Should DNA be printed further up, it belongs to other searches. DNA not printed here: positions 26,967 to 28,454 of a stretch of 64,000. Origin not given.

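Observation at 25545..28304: GlpA flavoprotein fused into an SdhB/SdhC/SdhD-type membrane module: candidate novel glycerol-3-phosphate:quinone oxidoreductase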

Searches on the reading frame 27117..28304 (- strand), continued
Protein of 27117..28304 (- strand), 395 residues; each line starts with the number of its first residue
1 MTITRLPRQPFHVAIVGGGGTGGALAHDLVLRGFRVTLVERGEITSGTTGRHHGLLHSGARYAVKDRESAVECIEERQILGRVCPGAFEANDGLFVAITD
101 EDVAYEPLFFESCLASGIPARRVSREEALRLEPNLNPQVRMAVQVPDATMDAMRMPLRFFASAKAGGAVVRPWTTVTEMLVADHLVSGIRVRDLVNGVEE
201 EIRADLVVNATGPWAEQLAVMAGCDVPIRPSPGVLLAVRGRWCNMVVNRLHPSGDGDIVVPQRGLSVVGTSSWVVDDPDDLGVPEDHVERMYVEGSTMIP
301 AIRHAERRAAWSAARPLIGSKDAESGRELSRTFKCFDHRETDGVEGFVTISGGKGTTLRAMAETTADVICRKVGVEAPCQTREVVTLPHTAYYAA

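Call 39: search_protein_families(library=pfam, proteins=[P0260, P0173, P0159, P0134, P0137, P0152, P0210, P0252, P0268, P0123], max_evalue=0.0001)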
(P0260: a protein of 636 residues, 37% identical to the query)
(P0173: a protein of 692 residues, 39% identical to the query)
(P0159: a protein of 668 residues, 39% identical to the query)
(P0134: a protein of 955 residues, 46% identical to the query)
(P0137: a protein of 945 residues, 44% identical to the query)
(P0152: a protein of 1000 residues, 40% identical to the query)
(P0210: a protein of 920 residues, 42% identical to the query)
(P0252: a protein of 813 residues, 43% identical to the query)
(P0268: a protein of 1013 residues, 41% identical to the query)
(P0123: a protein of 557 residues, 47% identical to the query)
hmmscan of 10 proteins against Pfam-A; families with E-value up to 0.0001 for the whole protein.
P0260 (636 aa): 1 family
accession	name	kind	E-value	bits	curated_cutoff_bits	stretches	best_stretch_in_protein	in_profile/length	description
PF01266.30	DAO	-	1.5e-40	140.3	27.9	1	5-315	1-316/353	FAD dependent oxidoreductase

P0173 (692 aa): 5 families
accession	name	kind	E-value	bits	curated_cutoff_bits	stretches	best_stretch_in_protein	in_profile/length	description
PF01266.30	DAO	-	5.9e-42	144.9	27.9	1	20-344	24-353/353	FAD dependent oxidoreductase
PF00890.30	FAD_binding_2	-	1.5e-14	54.5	20.4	1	566-661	1-98/414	FAD binding domain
PF04324.20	Fer2_BFD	-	2e-10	41.3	26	1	404-456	1-49/50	BFD-like [2Fe-2S] binding domain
PF01494.25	FAD_binding_3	-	7.3e-06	25.9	22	0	566-595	3-32/349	FAD binding domain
PF12831.13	FAD_oxidored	-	4.5e-05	23.4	27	0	142-213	92-159/416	FAD dependent oxidoreductase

P0159 (668 aa): 5 families
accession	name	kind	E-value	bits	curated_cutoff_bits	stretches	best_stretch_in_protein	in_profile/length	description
PF01266.30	DAO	-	2.4e-53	182.3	27.9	1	184-533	1-353/353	FAD dependent oxidoreductase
PF01467.32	CTP_transf_like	-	1.5e-11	45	21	1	15-179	2-132/133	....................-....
PF04324.20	Fer2_BFD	-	3.1e-11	43.9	26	1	574-625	1-48/50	BFD-like [2Fe-2S] binding domain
PF00890.30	FAD_binding_2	-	1.2e-08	35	20.4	0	184-227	1-44/414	FAD binding domain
PF12831.13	FAD_oxidored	-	7e-07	29.3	27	0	184-219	1-36/416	FAD dependent oxidoreductase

P0134 (955 aa): 8 families
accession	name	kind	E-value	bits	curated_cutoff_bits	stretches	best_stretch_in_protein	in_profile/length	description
PF01266.30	DAO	-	2.5e-57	195.5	27.9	1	9-357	1-351/353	FAD dependent oxidoreductase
PF00890.30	FAD_binding_2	-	6.3e-41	141.3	20.4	1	551-940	2-414/414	FAD binding domain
PF12831.13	FAD_oxidored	-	4.8e-10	39.7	27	0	551-577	2-28/416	FAD dependent oxidoreductase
PF07992.20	Pyr_redox_2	-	3.9e-09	36.8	26.1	0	549-580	1-33/291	Pyridine nucleotide-disulphide oxidoreductase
PF04324.20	Fer2_BFD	-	1e-07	32.6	26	1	415-460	1-43/50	BFD-like [2Fe-2S] binding domain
PF03486.20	HI0933_like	-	2.9e-07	30.6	50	0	793-919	110-200/244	HI0933-like protein Rossmann domain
PF01134.28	GIDA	-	5e-05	23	22.1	0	550-582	1-33/391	Glucose inhibited division protein A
PF01494.25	FAD_binding_3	-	5.3e-05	23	22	0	154-220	104-168/349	FAD binding domain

P0137 (945 aa): 8 families
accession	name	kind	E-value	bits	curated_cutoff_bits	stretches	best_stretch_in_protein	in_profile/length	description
PF01266.30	DAO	-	4.4e-50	171.6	27.9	1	4-350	1-351/353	FAD dependent oxidoreductase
PF00890.30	FAD_binding_2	-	6.5e-36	124.9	20.4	2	652-920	136-413/414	FAD binding domain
PF07992.20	Pyr_redox_2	-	7.6e-10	39.1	26.1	0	549-580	2-33/291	Pyridine nucleotide-disulphide oxidoreductase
PF12831.13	FAD_oxidored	-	1.1e-07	32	27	0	550-578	2-30/416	FAD dependent oxidoreductase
PF01494.25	FAD_binding_3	-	6.7e-07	29.3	22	0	2-33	1-32/349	FAD binding domain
PF03486.20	HI0933_like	-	3.3e-06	27.2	50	0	549-580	2-33/244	HI0933-like protein Rossmann domain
PF01134.28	GIDA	-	7e-06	25.8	22.1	1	550-584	2-36/391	Glucose inhibited division protein A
PF13450.12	NAD_binding_8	-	2.9e-05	24.7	21.9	0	552-576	1-25/68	NAD(P)-binding Rossmann-like domain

P0152 (1000 aa): 11 families
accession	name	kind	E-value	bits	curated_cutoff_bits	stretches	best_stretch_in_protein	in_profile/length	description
PF01266.30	DAO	-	3.2e-59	201.7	27.9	2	27-372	2-352/353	FAD dependent oxidoreductase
PF00890.30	FAD_binding_2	-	1.2e-44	153.6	20.4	1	580-972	1-399/414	FAD binding domain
PF07992.20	Pyr_redox_2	-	4.6e-12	46.4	26.1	1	26-303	2-169/291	Pyridine nucleotide-disulphide oxidoreductase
PF13450.12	NAD_binding_8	-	1.2e-10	42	21.9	1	583-612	1-30/68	NAD(P)-binding Rossmann-like domain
PF01494.25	FAD_binding_3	-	6e-10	39.3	22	0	25-61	2-38/349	FAD binding domain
PF01134.28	GIDA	-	3e-07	30.3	22.1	0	580-609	1-30/391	Glucose inhibited division protein A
PF12831.13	FAD_oxidored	-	6.3e-07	29.5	27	0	580-609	1-30/416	FAD dependent oxidoreductase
PF04324.20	Fer2_BFD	-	1.7e-06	28.7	26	1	427-478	1-48/50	BFD-like [2Fe-2S] binding domain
PF00070.33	Pyr_redox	-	7.9e-06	26.7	22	0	27-57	2-32/82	Pyridine nucleotide-disulphide oxidoreductase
PF03486.20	HI0933_like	-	2.8e-05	24.1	50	0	580-610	2-32/244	HI0933-like protein Rossmann domain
PF01946.23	Thi4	-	5.2e-05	23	26.2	0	23-56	16-50/235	Thi4 family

P0210 (920 aa): 11 families
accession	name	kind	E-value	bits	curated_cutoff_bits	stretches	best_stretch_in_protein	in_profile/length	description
PF01266.30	DAO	-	3.9e-55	188.2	27.9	1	7-350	1-352/353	FAD dependent oxidoreductase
PF00890.30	FAD_binding_2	-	1.5e-27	97.3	20.4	3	702-903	207-413/414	FAD binding domain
PF12831.13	FAD_oxidored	-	7e-17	62.3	27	1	7-39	1-33/416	FAD dependent oxidoreductase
PF01494.25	FAD_binding_3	-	3.7e-11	43.3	22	0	155-226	107-177/349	FAD binding domain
PF03486.20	HI0933_like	-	9.1e-11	42.1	50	0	538-570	2-36/244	HI0933-like protein Rossmann domain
PF07992.20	Pyr_redox_2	-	1.8e-10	41.2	26.1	0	538-568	2-33/291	Pyridine nucleotide-disulphide oxidoreductase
PF01134.28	GIDA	-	2.8e-10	40.2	22.1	0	539-572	2-35/391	Glucose inhibited division protein A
PF04324.20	Fer2_BFD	-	1.4e-07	32.2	26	1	405-458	1-49/50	BFD-like [2Fe-2S] binding domain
PF13450.12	NAD_binding_8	-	1.9e-07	31.7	21.9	0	10-47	1-40/68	NAD(P)-binding Rossmann-like domain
PF01946.23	Thi4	-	3.4e-05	23.6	26.2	0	6-62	18-72/235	Thi4 family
PF01262.27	AlaDh_PNT_C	-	7.3e-05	22.7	23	0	537-566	29-58/214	Alanine dehydrogenase/PNT, C-terminal domain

P0252 (813 aa): 5 families
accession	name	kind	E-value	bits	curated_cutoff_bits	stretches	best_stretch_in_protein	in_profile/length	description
PF01266.30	DAO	-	8.6e-33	114.7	27.9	2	236-399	183-351/353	FAD dependent oxidoreductase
PF00890.30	FAD_binding_2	-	3.9e-07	30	20.4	1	592-645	1-56/414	FAD binding domain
PF07992.20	Pyr_redox_2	-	8.5e-06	25.8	26.1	0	592-619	2-29/291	Pyridine nucleotide-disulphide oxidoreductase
PF03486.20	HI0933_like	-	7.6e-05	22.7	50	0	592-620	2-30/244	HI0933-like protein Rossmann domain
PF12831.13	FAD_oxidored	-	9.4e-05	22.3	27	0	592-618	1-27/416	FAD dependent oxidoreductase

P0268 (1013 aa): 5 families
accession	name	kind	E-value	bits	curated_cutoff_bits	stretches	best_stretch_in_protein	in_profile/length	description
PF01266.30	DAO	-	5.8e-51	174.5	27.9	1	9-320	2-314/353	FAD dependent oxidoreductase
PF07992.20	Pyr_redox_2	-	2.6e-07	30.8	26.1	0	6-41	142-177/291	Pyridine nucleotide-disulphide oxidoreductase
PF13450.12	NAD_binding_8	-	2.9e-06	27.9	21.9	0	11-50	1-42/68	NAD(P)-binding Rossmann-like domain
PF01494.25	FAD_binding_3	-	1.7e-05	24.7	22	1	7-51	2-45/349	FAD binding domain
PF00890.30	FAD_binding_2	-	7.7e-05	22.5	20.4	0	9-52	2-45/414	FAD binding domain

P0123 (557 aa): 3 families
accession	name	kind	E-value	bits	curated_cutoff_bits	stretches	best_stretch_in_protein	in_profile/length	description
PF01266.30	DAO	-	2.9e-50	172.2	27.9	1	8-358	2-351/353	FAD dependent oxidoreductase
PF16901.10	DAO_C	-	1.7e-09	38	31.4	1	380-494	1-121/126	C-terminal domain of alpha-glycerophosphate oxidase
PF00890.30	FAD_binding_2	-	2.8e-05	23.9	20.4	0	8-51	2-45/414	FAD binding domain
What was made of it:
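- On Canonical GlpABC: Canonical and fused relatives do show it (call 39).
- Tried and rejected: The 920-1000-aa relatives with a second domain are GlpA-GlpB fusions (DAO, usually Fer2_BFD, and a GlpB-type FAD_binding_2 domain); the 1013-aa one shows DAO only (call 39).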

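Call 40: list_cluster_members(proteins=[P0122, P0124, P0125, P0126, P0128, P0130, P0131, P0132, P0133, P0136])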
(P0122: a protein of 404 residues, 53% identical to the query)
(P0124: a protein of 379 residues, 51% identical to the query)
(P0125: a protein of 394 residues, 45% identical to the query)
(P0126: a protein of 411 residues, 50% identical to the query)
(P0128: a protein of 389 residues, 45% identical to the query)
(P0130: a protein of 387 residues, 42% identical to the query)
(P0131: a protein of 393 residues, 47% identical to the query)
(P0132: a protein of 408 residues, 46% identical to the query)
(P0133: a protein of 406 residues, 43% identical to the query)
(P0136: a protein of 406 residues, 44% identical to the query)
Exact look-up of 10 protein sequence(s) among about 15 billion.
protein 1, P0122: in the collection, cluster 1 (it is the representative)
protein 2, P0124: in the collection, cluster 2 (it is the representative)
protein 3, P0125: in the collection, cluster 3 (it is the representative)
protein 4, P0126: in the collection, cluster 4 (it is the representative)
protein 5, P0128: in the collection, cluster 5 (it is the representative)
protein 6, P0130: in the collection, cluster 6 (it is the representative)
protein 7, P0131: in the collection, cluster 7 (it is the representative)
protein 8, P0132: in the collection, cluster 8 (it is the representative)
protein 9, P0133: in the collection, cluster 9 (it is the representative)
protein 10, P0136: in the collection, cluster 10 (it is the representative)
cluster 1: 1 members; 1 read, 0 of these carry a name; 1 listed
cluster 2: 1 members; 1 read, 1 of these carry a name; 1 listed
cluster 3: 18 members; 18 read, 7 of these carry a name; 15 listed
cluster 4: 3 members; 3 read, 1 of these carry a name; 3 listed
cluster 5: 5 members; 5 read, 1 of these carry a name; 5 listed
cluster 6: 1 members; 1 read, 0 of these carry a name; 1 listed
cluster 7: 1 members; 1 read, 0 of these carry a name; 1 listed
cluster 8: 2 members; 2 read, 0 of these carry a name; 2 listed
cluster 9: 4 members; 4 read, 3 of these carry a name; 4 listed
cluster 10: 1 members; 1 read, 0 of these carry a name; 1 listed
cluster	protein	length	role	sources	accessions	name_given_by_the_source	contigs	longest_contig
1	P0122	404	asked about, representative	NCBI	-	-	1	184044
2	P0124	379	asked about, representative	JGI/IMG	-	glycerol-3-phosphate dehydrogenase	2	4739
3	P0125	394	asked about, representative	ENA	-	-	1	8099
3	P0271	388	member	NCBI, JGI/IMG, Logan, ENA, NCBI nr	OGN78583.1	MAG: hypothetical protein A2X24_08475 [Chloroflexi bacterium GWB2_54_36]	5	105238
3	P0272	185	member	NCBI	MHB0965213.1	MAG: FAD-dependent oxidoreductase, partial [Bellilinea sp.]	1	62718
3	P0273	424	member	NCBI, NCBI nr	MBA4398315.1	MAG: FAD-dependent oxidoreductase [Anaerolinea sp.] | FAD-dependent oxidoreductase [Anaerolinea sp.]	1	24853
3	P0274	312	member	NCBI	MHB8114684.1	MAG: FAD-dependent oxidoreductase, partial [Bellilinea sp.]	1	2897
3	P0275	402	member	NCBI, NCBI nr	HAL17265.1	MAG TPA: FAD-dependent oxidoreductase [Anaerolineaceae bacterium] | FAD-dependent oxidoreductase [Anaerolineaceae bacterium]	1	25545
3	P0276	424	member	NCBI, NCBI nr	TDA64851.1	MAG: FAD-dependent oxidoreductase [Chloroflexi bacterium] | MAG: FAD-dependent oxidoreductase [Chloroflexota bacterium]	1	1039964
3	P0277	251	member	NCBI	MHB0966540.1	MAG: FAD-dependent oxidoreductase, partial [Bellilinea sp.]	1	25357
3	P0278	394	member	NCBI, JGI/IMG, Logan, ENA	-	-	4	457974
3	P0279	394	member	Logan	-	-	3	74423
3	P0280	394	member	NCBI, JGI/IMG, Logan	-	-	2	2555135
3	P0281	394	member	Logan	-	-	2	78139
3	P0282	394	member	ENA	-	-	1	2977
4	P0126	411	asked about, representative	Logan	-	-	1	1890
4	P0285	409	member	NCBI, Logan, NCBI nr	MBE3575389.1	MAG: FAD-dependent oxidoreductase [Firmicutes bacterium] | FAD-dependent oxidoreductase [Bacillota bacterium]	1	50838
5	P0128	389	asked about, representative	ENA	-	-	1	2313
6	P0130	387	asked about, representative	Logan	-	-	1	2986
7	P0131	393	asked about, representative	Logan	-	-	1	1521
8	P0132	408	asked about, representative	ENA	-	-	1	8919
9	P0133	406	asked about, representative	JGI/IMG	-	glycerol-3-phosphate dehydrogenase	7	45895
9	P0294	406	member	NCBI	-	-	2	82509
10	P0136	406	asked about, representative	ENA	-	-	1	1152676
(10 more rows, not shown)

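Call 41: find_encoding_contigs(protein=P0285, flank=6000, max_places=2)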
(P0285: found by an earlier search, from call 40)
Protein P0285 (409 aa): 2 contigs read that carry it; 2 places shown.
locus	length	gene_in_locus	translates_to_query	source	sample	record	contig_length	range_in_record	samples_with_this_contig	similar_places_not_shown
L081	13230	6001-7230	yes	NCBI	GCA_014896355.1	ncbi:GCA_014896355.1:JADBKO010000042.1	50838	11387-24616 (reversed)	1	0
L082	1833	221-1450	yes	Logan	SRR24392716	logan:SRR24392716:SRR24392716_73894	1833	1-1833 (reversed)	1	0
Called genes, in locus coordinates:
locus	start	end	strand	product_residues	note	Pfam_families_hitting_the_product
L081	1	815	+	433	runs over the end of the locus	PF00155:Aminotran_1_2, PF00266:Aminotran_5, PF01041:DegT_DnrJ_EryC1 (weak), PF00266:Aminotran_5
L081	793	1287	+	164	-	PF01592:NifU_N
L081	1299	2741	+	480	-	PF19295:SufBD_N, PF01458:SUFBD_core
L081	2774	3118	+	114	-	-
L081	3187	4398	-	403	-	PF07748:Glyco_hydro_38C, PF17677:Glyco_hydro38C2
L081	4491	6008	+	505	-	PF00370:FGGY_N, PF02782:FGGY_C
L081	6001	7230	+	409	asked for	PF01266:DAO, PF13450:NAD_binding_8 (weak)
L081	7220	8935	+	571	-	PF13085:Fer2_3, PF13183:Fer4_8, PF13187:Fer4_9 (weak), PF01127:Sdh_cyt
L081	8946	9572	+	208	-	PF00583:Acetyltransf_1, PF13508:Acetyltransf_7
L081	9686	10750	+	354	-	PF00365:PFK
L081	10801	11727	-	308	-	PF02574:S-methyl_trans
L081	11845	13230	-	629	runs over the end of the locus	-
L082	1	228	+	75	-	?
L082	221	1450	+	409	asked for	PF01266:DAO, PF13450:NAD_binding_8 (weak)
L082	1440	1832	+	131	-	?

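Call 42: find_encoding_contigs(protein=P0276, flank=6000, max_places=2)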
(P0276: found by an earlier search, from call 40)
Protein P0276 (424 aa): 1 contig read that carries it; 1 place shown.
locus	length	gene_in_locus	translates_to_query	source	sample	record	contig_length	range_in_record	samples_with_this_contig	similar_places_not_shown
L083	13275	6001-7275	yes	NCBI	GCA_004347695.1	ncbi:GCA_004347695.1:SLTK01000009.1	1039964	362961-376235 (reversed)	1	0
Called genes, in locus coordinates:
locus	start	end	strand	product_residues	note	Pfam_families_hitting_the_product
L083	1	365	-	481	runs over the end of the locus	PF13416:SBP_bac_8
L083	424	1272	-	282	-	PF00528:BPD_transp_1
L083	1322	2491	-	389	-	PF00528:BPD_transp_1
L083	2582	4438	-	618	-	PF03372:Exo_endo_phos, PF19580:Exo_endo_phos_3 (weak)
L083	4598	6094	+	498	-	PF00370:FGGY_N, PF02782:FGGY_C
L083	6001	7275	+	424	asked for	PF00890:FAD_binding_2 (faint), PF01266:DAO, PF01494:FAD_binding_3 (faint), PF13450:NAD_binding_8 (weak)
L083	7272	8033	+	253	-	PF13085:Fer2_3, PF13534:Fer4_17 (faint), PF13183:Fer4_8, PF13237:Fer4_10, PF12838:Fer4_7 (weak), PF13187:Fer4_9 (weak), PF13484:Fer4_16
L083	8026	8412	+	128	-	PF01127:Sdh_cyt, PF02300:Fumarate_red_C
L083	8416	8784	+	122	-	PF01127:Sdh_cyt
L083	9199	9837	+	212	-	PF01386:Ribosomal_L25p, PF14693:Ribosomal_TL5_C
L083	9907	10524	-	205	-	PF00293:NUDIX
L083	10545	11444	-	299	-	PF14801:TrmI-like_N, PF21985:TR61B_FKBP-like (faint), PF08704:GCD14, PF01135:PCMT, PF13847:Methyltransf_31 (weak), PF13649:Methyltransf_25 (weak)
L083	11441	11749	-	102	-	-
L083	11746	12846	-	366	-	PF03054:tRNA_Me_trans, PF20259:tRNA_Me_trans_M, PF20258:tRNA_Me_trans_C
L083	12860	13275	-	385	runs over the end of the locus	PF00266:Aminotran_5, PF01212:Beta_elim_lyase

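Call 43: find_encoding_contigs(protein=P0136, flank=5000, max_places=1)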
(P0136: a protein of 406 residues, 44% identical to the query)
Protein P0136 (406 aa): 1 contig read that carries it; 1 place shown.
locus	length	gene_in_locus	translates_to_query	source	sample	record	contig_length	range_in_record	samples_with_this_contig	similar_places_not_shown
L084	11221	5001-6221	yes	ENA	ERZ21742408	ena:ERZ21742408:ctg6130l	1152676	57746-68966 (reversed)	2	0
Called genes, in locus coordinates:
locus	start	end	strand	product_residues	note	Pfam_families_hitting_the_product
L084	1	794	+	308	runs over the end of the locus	-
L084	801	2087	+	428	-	-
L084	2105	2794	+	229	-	PF00702:Hydrolase, PF12710:HAD (weak), PF13419:HAD_2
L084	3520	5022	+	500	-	PF00370:FGGY_N, PF02782:FGGY_C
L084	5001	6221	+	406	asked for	PF00890:FAD_binding_2 (faint), PF01266:DAO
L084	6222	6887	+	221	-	PF13085:Fer2_3, PF13187:Fer4_9 (faint), PF13534:Fer4_17 (faint), PF12838:Fer4_7 (faint), PF13183:Fer4_8, PF13237:Fer4_10 (weak)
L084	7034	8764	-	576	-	PF00672:HAMP (weak), PF00211:Guanylate_cyc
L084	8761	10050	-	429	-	-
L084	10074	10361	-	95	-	PF12796:Ank_2 (weak), PF13857:Ank_5 (faint), PF00023:Ank (faint), PF13606:Ank_3 (faint)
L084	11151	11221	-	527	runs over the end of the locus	PF13393:tRNA-synt_His, PF00587:tRNA-synt_2b (weak)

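Call 44: find_encoding_contigs(protein=P0294, flank=5000, max_places=1)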
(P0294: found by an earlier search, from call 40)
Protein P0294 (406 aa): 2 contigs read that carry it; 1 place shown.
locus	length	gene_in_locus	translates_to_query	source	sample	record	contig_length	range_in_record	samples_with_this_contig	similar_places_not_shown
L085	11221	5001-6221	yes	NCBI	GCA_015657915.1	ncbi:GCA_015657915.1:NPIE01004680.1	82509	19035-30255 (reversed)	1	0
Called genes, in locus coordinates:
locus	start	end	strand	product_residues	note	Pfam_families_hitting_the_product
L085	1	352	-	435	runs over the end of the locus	PF24708:Lip_C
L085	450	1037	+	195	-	PF01195:Pept_tRNA_hydro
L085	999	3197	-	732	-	PF22673:MCP-like_PDC_1, PF02743:dCache_1, PF00672:HAMP, PF00015:MCPsignal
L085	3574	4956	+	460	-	-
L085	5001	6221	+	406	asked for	PF01266:DAO, PF01494:FAD_binding_3 (weak), PF12831:FAD_oxidored (faint)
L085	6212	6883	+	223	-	PF13085:Fer2_3, PF00111:Fer2 (weak), PF13187:Fer4_9 (faint), PF13183:Fer4_8, PF13237:Fer4_10 (weak)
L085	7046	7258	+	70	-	PF04277:OAD_gamma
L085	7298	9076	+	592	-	PF00682:HMGL-like, PF25973:BSH_CzcB (faint), PF02436:PYC_OADA, PF25917:BSH_RND (faint), PF00364:Biotin_lipoyl, PF25919:BSH_CusB (weak)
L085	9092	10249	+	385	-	PF03977:OAD_beta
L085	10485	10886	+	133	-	PF01627:Hpt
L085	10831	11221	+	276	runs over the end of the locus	PF01643:Acyl-ACP_TE, PF13279:4HBT_2 (faint), PF20791:Acyl-ACP_TE_C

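Call 45: find_encoding_contigs(protein=P0122, flank=5000, max_places=1)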
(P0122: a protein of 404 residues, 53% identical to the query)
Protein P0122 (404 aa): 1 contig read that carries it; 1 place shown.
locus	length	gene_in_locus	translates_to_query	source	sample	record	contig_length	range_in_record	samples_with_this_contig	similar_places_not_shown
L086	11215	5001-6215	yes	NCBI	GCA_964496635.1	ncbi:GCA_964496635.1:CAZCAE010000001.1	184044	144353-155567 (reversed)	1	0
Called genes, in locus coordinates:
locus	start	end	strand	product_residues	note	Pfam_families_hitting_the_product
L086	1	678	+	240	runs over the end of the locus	PF01048:PNP_UDP_1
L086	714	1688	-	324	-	PF00892:EamA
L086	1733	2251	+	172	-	-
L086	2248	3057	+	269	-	PF00106:adh_short, PF08659:KR, PF13561:adh_short_C2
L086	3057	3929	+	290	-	PF09297:Zn_ribbon_NUD, PF00293:NUDIX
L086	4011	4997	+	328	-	PF01408:GFO_IDH_MocA, PF22725:GFO_IDH_MocA_C3, PF02894:GFO_IDH_MocA_C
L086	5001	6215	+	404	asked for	PF00890:FAD_binding_2 (faint), PF01266:DAO, PF01494:FAD_binding_3 (weak), PF07992:Pyr_redox_2 (faint)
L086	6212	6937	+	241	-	PF13085:Fer2_3, PF13187:Fer4_9 (faint), PF12838:Fer4_7 (faint), PF13183:Fer4_8, PF13237:Fer4_10, PF13484:Fer4_16 (weak)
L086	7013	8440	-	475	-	PF22422:MGH1-like_GH, PF03200:Glyco_hydro_63 (faint), PF01204:Trehalase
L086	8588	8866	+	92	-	PF02686:GatC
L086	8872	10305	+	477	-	PF01425:Amidase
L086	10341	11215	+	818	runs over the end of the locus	PF02934:GatB_N, PF02637:GatB_Yqey, PF00710:Asparaginase, PF17763:Asparaginase_C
